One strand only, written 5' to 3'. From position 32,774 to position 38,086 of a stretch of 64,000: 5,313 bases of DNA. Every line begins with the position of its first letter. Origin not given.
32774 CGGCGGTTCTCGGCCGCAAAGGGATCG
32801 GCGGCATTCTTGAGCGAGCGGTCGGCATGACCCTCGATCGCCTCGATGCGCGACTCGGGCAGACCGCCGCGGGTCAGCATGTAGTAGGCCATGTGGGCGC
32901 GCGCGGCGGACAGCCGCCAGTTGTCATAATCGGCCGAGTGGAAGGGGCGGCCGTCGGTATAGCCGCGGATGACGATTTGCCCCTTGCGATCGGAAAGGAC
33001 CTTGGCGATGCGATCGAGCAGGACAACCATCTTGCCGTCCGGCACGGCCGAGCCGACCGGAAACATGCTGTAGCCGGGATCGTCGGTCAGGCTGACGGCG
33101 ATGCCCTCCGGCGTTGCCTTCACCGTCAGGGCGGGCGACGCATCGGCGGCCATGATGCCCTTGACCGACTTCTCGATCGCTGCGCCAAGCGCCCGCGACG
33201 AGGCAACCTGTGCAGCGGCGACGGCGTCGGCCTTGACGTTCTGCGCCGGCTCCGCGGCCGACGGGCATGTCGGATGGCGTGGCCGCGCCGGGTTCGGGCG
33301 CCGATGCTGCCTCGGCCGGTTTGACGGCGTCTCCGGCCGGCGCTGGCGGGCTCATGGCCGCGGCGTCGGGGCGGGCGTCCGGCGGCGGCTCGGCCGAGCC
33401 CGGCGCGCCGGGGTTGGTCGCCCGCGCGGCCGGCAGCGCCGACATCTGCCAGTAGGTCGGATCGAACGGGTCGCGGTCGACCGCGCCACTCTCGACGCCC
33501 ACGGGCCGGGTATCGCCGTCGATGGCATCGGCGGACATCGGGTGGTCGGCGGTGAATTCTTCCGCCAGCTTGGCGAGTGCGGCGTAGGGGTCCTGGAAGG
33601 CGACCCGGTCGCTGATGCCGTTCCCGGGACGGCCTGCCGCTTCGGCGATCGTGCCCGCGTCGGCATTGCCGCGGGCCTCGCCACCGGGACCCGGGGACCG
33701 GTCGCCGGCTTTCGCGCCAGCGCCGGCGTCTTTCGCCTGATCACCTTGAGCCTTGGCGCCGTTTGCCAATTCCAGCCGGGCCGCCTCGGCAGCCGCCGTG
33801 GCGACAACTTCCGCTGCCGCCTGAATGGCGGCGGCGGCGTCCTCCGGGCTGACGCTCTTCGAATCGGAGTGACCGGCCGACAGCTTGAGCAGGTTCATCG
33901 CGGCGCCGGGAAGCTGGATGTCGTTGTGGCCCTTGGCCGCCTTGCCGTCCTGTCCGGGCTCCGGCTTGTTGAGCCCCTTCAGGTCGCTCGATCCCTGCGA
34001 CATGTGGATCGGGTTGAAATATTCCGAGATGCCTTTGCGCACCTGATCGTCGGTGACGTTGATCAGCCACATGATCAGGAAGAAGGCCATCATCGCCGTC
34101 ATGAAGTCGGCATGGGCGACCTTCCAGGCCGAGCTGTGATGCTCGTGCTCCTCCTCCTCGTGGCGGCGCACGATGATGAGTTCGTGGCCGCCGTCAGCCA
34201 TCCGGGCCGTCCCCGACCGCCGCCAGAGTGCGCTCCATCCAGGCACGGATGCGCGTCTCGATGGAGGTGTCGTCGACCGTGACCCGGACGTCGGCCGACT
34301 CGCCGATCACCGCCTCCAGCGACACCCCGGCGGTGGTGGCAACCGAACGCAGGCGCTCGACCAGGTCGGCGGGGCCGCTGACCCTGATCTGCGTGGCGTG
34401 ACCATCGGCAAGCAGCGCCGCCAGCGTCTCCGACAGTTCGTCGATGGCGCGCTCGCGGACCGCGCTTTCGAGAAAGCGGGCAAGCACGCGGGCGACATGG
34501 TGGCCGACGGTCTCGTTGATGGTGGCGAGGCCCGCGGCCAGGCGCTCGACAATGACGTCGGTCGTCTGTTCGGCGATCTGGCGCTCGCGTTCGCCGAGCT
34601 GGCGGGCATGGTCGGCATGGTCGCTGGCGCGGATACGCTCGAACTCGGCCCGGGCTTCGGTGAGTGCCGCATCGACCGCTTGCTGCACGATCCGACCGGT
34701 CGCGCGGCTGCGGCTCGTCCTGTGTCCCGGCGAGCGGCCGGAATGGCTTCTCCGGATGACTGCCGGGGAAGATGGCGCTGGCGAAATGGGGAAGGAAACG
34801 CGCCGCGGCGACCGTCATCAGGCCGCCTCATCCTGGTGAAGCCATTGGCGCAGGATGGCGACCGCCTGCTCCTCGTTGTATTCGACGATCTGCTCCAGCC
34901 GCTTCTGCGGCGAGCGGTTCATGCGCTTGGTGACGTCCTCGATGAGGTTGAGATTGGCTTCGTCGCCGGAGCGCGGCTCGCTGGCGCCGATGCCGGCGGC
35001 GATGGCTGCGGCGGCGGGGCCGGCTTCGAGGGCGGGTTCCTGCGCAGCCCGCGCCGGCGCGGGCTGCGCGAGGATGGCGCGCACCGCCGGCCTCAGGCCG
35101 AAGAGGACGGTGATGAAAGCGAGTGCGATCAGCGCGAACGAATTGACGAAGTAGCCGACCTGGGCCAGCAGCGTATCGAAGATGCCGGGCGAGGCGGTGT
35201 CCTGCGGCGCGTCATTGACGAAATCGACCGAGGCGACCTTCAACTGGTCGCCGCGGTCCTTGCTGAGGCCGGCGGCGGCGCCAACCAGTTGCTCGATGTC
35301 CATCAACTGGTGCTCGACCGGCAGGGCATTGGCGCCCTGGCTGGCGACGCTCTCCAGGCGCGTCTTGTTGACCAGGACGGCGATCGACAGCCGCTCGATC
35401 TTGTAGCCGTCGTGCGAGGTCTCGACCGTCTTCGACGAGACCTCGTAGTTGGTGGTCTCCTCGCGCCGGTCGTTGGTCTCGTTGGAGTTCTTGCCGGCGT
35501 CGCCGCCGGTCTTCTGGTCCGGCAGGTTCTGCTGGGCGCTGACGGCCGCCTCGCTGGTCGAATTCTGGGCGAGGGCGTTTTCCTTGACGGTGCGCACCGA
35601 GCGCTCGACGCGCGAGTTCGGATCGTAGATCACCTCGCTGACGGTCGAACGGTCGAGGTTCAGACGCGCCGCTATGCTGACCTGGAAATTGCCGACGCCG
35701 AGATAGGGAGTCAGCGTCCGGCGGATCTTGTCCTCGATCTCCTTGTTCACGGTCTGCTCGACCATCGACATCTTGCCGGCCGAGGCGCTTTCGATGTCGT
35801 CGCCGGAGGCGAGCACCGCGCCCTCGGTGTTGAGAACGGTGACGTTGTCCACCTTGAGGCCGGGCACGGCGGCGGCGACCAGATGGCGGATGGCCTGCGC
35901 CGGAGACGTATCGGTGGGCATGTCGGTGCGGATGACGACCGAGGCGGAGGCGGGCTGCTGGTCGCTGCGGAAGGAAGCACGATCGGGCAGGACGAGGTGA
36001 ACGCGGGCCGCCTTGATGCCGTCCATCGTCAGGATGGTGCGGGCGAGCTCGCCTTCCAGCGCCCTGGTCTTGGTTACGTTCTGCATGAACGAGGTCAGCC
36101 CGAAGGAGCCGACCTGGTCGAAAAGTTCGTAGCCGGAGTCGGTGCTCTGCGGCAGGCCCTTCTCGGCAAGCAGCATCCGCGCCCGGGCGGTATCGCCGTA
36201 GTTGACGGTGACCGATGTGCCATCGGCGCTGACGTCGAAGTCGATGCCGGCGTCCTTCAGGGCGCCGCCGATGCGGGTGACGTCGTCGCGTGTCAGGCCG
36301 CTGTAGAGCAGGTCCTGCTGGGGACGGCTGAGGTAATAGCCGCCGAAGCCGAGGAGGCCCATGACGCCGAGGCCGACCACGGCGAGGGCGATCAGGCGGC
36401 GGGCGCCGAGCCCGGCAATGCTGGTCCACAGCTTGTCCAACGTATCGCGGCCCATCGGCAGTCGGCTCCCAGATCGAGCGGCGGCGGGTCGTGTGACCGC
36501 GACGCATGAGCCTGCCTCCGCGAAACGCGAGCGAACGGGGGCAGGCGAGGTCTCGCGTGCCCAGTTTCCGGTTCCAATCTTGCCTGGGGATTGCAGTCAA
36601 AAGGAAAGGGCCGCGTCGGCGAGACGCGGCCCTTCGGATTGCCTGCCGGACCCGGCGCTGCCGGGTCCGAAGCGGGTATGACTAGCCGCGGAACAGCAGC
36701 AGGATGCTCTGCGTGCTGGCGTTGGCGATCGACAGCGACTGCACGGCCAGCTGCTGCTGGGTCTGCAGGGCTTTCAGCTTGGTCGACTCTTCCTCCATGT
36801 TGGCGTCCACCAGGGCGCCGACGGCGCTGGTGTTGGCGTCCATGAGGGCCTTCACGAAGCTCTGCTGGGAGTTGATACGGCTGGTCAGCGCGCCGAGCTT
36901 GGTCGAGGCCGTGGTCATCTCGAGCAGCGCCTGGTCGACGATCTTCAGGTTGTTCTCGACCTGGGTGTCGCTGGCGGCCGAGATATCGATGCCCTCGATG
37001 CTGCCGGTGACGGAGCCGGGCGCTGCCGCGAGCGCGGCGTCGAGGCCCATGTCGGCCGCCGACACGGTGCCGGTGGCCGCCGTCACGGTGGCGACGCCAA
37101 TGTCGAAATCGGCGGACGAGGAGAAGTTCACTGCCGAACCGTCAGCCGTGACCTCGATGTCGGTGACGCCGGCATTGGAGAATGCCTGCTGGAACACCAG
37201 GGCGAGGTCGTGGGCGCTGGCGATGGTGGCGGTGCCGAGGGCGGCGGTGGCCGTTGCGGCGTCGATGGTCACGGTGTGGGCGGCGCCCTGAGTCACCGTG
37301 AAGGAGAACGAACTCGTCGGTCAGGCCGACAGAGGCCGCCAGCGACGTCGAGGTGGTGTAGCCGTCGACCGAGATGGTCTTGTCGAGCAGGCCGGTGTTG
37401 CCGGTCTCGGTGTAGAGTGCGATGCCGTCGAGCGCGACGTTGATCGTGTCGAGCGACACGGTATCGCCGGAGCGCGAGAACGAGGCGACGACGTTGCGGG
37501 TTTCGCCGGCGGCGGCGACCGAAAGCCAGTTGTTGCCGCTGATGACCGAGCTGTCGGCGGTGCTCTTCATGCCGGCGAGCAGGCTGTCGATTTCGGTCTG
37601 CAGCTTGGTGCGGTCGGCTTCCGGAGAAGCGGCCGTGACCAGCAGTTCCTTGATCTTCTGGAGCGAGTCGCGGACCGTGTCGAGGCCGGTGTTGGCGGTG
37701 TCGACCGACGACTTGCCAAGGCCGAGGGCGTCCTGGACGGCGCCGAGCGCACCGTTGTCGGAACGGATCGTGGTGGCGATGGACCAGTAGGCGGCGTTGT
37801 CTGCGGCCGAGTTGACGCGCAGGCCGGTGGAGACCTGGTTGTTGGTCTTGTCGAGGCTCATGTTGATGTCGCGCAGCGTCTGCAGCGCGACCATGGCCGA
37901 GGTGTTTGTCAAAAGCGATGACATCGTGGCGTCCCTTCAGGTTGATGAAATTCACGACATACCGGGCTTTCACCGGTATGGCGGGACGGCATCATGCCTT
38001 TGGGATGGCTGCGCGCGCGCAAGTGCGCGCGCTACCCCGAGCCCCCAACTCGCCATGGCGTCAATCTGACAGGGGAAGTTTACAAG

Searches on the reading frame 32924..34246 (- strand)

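Call 64: search_protein_families(library=pfam, proteins=[window:32924-34246:-], max_evalue=0.001)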
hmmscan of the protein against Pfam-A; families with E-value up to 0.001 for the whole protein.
window:32924-34246:- (440 aa): 1 family
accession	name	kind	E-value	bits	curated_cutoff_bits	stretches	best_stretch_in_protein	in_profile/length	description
PF13677.11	MotB_plug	-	1.8e-18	66.3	24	1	28-78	4-55/58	Membrane MotB of proton-channel complex MotA/MotB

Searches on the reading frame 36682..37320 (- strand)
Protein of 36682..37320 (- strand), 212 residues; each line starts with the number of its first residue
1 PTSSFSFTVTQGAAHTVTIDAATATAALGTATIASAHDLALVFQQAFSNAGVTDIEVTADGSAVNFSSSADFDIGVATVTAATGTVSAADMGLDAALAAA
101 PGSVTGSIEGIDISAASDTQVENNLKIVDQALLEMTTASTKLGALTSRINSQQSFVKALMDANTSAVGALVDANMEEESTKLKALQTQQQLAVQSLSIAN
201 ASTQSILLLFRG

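Call 29: search_protein_families(library=pfam, proteins=[window:36682-37320:-], max_evalue=0.001)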
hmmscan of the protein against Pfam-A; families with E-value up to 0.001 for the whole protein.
window:36682-37320:- (212 aa): 1 family
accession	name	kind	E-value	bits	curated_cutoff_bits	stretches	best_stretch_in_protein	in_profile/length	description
PF00700.27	Flagellin_C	-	2.5e-14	53.8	23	1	125-209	1-85/86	Bacterial flagellin C-terminal helical region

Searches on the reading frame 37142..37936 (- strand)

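Call 29: search_protein_families(library=pfam, proteins=[window:37142-37936:-], max_evalue=0.001)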
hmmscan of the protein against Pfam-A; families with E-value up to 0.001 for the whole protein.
window:37142-37936:- (264 aa): 1 family
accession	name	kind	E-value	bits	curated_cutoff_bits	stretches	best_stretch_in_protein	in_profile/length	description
PF00669.25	Flagellin_N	-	1.5e-25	90.3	26.6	1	10-139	3-135/139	Bacterial flagellin N-terminal helical region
